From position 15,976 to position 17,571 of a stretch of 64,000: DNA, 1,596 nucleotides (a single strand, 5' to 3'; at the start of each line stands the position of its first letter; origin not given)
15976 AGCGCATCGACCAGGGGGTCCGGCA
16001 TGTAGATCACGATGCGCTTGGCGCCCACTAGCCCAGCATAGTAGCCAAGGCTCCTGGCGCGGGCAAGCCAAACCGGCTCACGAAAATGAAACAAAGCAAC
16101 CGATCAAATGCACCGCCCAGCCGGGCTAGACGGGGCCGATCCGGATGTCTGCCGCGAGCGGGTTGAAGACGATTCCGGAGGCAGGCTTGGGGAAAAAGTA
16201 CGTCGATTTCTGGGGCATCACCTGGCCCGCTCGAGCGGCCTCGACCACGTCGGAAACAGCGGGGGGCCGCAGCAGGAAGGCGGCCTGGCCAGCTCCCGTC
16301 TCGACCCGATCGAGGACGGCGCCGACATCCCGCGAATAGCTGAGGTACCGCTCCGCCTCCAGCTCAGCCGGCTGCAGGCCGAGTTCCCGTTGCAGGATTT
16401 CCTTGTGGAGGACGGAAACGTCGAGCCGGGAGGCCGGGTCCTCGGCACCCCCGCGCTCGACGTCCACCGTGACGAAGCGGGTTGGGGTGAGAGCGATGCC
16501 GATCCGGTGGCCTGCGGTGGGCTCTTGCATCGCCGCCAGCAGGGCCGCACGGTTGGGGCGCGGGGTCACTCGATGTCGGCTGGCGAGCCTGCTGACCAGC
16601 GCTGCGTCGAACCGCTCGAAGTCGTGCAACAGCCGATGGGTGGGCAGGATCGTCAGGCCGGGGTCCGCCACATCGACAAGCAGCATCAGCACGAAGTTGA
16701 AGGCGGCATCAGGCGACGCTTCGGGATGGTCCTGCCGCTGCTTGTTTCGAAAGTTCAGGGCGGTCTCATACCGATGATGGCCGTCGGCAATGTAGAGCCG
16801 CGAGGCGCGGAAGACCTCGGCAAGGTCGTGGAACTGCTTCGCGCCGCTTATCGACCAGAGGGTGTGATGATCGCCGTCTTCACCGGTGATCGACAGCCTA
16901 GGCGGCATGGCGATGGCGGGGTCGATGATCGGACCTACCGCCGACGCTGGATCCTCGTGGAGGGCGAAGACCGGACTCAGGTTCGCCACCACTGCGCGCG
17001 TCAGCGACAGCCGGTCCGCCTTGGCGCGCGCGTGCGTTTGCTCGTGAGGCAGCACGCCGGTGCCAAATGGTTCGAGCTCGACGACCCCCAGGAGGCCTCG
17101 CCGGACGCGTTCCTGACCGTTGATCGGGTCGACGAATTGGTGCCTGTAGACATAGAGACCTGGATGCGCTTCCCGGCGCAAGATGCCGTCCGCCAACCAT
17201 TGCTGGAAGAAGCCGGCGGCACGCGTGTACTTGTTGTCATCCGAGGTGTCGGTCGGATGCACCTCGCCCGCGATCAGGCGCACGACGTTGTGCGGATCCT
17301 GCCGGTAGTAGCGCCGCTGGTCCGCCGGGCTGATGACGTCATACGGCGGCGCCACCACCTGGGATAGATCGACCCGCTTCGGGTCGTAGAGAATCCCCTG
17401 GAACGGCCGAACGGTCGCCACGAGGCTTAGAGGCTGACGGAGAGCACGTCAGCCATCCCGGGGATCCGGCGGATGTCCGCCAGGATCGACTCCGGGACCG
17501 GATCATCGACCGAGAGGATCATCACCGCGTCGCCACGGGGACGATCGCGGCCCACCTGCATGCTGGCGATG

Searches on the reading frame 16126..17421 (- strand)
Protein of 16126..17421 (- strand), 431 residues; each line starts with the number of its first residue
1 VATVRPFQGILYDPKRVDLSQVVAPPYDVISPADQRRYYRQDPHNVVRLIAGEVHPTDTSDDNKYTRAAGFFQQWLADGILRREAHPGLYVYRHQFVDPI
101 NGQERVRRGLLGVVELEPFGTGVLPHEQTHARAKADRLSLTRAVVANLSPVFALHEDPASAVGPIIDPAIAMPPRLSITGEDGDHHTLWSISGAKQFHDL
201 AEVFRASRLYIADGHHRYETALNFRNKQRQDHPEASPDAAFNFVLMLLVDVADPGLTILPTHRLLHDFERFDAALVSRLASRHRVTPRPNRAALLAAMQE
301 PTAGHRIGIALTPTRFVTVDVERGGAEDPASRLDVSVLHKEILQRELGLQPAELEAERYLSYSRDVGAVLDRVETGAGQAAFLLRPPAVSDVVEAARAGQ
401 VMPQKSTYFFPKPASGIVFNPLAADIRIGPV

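Call 8: search_protein_families(library=pfam, proteins=[window:16126-17421:-])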
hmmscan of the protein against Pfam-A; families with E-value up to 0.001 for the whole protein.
window:16126-17421:- (431 aa): 1 family
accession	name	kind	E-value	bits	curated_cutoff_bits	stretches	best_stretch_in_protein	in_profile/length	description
PF06245.16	DUF1015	-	9.4e-85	284.8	25.8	1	4-336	1-325/325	Protein of unknown function (DUF1015)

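Call 52: find_homologous_proteins(query=window:16126-17421:-, max_evalue=1e-50)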
Query window:16126-17421:- (431 aa): 6818 proteins with E <= 1e-50 among 8000 candidates; the best 120 are listed.
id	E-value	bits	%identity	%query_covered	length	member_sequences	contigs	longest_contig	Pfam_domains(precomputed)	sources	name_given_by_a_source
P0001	1.1e-269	913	94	100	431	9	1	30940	PF06245.17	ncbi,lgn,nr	ncbi:MAG TPA: DUF1015 domain-containing protein [Candidatus Dormibacteraeota bacterium]|nr:DUF1015 d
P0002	1.2e-264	896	92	100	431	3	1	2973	PF06245.17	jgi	jgi:uncharacterized protein (DUF1015 family)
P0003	2.7e-264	895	93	100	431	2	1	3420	PF06245.17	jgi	-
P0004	1.2e-263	893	93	100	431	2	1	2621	PF06245.17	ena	-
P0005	8.3e-263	890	92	100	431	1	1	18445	PF06245.17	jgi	jgi:uncharacterized protein (DUF1015 family)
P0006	2.6e-262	888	92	100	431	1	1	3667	PF06245.17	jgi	jgi:uncharacterized protein (DUF1015 family)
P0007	1.9e-261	885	92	100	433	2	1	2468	PF06245.17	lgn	-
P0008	2.3e-258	875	90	100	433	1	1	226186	PF06245.17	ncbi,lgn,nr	ncbi:MAG TPA: DUF1015 domain-containing protein [Candidatus Dormibacteraeota bacterium]|nr:DUF1015 d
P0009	2.9e-257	872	91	100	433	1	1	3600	PF06245.17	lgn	-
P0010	1.2e-255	866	90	100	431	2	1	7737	PF06245.17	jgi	jgi:uncharacterized protein (DUF1015 family)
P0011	1.9e-254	862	90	100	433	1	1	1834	PF06245.17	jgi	jgi:uncharacterized protein (DUF1015 family)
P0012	8.9e-250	847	87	100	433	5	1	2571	PF06245.17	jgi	-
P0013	4.3e-249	845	88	100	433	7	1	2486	PF06245.17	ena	-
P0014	1.5e-247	840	87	100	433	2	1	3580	PF06245.17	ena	-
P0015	1.7e-246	836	87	100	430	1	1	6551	PF06245.17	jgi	jgi:uncharacterized protein (DUF1015 family)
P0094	4.7e-218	743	77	99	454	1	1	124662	PF06245.17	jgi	jgi:uncharacterized protein (DUF1015 family)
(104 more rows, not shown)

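Call 53: find_encoding_contigs(protein=P0001, flank=10000, max_places=3)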
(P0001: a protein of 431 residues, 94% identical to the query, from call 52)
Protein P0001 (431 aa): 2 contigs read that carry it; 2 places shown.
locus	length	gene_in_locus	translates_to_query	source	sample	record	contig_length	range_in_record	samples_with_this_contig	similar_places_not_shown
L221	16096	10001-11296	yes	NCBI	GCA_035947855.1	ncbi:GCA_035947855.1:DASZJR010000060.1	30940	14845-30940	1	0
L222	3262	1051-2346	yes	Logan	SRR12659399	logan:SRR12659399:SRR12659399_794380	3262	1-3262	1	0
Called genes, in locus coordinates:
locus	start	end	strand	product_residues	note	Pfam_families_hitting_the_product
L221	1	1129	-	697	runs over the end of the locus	PF00009:GTP_EFTU, PF22042:EF-G_D2, PF03144:GTP_EFTU_D2 (weak), PF14492:EFG_III, PF03764:EFG_IV, PF00679:EFG_C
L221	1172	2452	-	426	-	PF03453:MoeA_N, PF00994:MoCF_biosynth, PF03454:MoeA_C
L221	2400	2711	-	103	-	-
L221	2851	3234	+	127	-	PF19187:HTH_PafC (weak), PF08279:HTH_11 (weak)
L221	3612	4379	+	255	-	-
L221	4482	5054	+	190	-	-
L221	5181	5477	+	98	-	PF01250:Ribosomal_S6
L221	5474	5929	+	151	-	PF00436:SSB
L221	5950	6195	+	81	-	PF01084:Ribosomal_S18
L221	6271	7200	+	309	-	PF01520:Amidase_3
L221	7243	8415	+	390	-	PF00266:Aminotran_5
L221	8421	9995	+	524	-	PF00389:2-Hacid_dh, PF02826:2-Hacid_dh_C, PF19304:PGDH_inter, PF01842:ACT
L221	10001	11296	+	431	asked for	PF06245:DUF1015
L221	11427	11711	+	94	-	-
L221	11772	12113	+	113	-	PF09723:Zn_ribbon_8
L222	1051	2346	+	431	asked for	PF06245:DUF1015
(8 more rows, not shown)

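Call 54: find_encoding_contigs(protein=P0008, flank=10000, max_places=3)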
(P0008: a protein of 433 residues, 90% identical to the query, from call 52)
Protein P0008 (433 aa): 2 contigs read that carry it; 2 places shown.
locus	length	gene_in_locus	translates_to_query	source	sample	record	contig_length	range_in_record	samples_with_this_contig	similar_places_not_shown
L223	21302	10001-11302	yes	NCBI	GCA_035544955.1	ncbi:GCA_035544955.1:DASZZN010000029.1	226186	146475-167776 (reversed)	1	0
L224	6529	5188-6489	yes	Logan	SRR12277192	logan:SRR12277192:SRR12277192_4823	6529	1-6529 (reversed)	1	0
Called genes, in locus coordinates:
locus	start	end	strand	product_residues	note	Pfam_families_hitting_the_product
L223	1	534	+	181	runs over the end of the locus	PF28549:NDPSase_N, PF00293:NUDIX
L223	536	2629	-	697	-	PF00009:GTP_EFTU, PF22042:EF-G_D2, PF03144:GTP_EFTU_D2 (weak), PF14492:EFG_III, PF03764:EFG_IV, PF00679:EFG_C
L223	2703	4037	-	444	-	PF03453:MoeA_N, PF00994:MoCF_biosynth, PF03454:MoeA_C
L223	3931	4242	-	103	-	-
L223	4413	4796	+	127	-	PF08279:HTH_11 (weak)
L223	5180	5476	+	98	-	PF01250:Ribosomal_S6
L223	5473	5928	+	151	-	PF00436:SSB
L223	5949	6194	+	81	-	PF01084:Ribosomal_S18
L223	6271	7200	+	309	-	PF01520:Amidase_3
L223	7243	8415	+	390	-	PF00266:Aminotran_5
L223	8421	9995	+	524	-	PF00389:2-Hacid_dh, PF02826:2-Hacid_dh_C, PF19304:PGDH_inter, PF01842:ACT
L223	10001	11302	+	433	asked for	PF06245:DUF1015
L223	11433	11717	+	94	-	-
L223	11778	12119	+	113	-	PF09723:Zn_ribbon_8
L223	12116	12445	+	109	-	PF00085:Thioredoxin, PF13098:Thioredoxin_2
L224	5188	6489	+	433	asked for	PF06245:DUF1015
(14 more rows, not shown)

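Call 55: find_encoding_contigs(protein=P0094, flank=10000, max_places=3)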
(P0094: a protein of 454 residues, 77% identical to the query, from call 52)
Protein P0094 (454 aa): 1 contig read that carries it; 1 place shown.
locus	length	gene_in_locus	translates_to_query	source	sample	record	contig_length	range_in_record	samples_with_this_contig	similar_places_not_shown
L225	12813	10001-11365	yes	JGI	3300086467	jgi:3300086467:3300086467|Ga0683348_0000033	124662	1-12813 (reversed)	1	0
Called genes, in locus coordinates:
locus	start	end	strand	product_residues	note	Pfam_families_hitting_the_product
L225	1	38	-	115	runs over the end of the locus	-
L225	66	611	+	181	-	PF28549:NDPSase_N, PF00293:NUDIX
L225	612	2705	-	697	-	PF00009:GTP_EFTU, PF22042:EF-G_D2, PF03144:GTP_EFTU_D2 (weak), PF14492:EFG_III, PF03764:EFG_IV, PF00679:EFG_C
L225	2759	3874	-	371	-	PF03453:MoeA_N, PF00994:MoCF_biosynth, PF03454:MoeA_C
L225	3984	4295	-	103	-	-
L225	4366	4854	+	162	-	PF19187:HTH_PafC (weak), PF08279:HTH_11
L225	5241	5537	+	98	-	PF01250:Ribosomal_S6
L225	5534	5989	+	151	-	PF00436:SSB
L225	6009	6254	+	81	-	PF01084:Ribosomal_S18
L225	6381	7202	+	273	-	PF01520:Amidase_3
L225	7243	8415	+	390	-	PF00266:Aminotran_5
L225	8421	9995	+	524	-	PF00389:2-Hacid_dh, PF02826:2-Hacid_dh_C, PF19304:PGDH_inter, PF01842:ACT, PF22629:ACT_AHAS_ss (weak)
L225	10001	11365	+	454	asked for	PF06245:DUF1015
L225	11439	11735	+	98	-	PF01402:RHH_1 (weak)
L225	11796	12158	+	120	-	PF09723:Zn_ribbon_8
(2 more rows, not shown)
